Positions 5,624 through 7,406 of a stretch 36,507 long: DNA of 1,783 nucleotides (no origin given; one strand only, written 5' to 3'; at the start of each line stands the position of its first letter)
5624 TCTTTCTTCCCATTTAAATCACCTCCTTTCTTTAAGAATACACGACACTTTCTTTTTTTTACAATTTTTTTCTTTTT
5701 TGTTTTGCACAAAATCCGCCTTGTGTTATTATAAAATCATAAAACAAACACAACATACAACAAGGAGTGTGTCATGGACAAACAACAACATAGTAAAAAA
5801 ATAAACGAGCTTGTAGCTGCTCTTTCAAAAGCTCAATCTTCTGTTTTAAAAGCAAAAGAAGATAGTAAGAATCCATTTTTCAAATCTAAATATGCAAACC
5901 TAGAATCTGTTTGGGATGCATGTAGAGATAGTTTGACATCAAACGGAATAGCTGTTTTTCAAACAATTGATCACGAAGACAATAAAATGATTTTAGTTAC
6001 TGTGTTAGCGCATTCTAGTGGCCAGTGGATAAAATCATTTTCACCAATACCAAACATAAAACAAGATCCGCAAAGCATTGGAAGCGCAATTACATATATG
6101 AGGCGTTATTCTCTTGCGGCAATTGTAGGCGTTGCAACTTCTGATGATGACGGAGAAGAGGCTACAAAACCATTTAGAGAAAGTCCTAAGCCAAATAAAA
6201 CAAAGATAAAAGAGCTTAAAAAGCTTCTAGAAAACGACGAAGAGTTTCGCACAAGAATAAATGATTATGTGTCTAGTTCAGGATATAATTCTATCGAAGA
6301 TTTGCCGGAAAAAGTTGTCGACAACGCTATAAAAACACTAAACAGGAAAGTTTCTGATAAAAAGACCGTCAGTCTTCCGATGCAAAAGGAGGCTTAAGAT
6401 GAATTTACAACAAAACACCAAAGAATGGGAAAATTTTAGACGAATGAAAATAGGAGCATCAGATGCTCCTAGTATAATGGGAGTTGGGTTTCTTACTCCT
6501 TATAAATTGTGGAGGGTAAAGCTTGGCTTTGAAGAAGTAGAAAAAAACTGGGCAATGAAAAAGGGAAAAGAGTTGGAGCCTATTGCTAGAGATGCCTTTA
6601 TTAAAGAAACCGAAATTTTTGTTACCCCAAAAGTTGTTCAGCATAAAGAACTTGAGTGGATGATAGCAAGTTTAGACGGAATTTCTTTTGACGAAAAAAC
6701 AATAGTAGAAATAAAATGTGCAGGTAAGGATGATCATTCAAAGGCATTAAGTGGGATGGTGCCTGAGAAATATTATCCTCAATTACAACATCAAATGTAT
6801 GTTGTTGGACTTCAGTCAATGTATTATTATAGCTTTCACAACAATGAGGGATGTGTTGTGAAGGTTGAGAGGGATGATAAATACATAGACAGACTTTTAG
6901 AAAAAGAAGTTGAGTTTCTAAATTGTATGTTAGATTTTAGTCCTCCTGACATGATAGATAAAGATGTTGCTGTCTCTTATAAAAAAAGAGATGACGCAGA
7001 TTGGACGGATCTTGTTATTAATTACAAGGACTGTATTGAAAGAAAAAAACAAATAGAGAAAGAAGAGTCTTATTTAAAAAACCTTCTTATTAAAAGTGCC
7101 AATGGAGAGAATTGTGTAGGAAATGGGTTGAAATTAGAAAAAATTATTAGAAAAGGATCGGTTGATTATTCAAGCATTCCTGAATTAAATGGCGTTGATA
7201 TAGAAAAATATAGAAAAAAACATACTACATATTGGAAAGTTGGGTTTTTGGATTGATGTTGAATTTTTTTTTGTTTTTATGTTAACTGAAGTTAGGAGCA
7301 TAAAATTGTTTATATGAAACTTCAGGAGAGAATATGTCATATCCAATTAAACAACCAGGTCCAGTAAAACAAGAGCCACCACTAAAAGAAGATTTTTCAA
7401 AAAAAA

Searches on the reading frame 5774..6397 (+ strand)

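Call 64: search_protein_families(library=phrogs, proteins=[window:5774-6397:+], max_evalue=0.001)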
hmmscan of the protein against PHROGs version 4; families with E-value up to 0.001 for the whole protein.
window:5774-6397:+ (207 aa): 5 families
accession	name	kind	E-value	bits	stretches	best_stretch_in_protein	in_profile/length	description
phrog_2324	-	DNA, RNA and nucleotide metabolism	1.4e-42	146.5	1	4-192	2-178/193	Erf-like ssDNA annealing protein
phrog_155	-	DNA, RNA and nucleotide metabolism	6.7e-39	135.3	1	3-197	58-272/308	Erf-like ssDNA annealing protein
phrog_34817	-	unknown function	8.9e-20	72.1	1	6-181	5-189/291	-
phrog_10003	-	other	3.5e-15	57.2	1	29-150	61-187/297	recombinase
phrog_37640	-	unknown function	0.00021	22.4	1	76-136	6-68/169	-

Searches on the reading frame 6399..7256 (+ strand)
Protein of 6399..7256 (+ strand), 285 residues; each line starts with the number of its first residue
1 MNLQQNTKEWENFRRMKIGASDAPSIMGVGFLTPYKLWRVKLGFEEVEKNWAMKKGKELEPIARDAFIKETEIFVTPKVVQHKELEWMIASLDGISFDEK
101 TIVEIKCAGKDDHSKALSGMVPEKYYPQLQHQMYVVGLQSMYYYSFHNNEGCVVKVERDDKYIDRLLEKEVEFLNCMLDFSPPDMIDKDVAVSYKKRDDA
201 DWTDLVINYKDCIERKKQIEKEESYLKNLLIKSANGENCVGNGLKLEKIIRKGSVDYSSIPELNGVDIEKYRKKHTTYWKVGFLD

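Call 64: search_protein_families(library=phrogs, proteins=[window:6399-7256:+], max_evalue=0.001)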
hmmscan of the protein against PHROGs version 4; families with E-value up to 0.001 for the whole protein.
window:6399-7256:+ (285 aa): 3 families
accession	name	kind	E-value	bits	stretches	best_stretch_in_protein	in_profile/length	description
phrog_434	-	DNA, RNA and nucleotide metabolism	8.3e-55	187.5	1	3-281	53-359/372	RecE-like recombination exonuclease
phrog_149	-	DNA, RNA and nucleotide metabolism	6.1e-19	68.9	1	3-178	597-794/1242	exonuclease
phrog_7655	-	DNA, RNA and nucleotide metabolism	1.6e-12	48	1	1-140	4-146/551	RecE-like recombination exonuclease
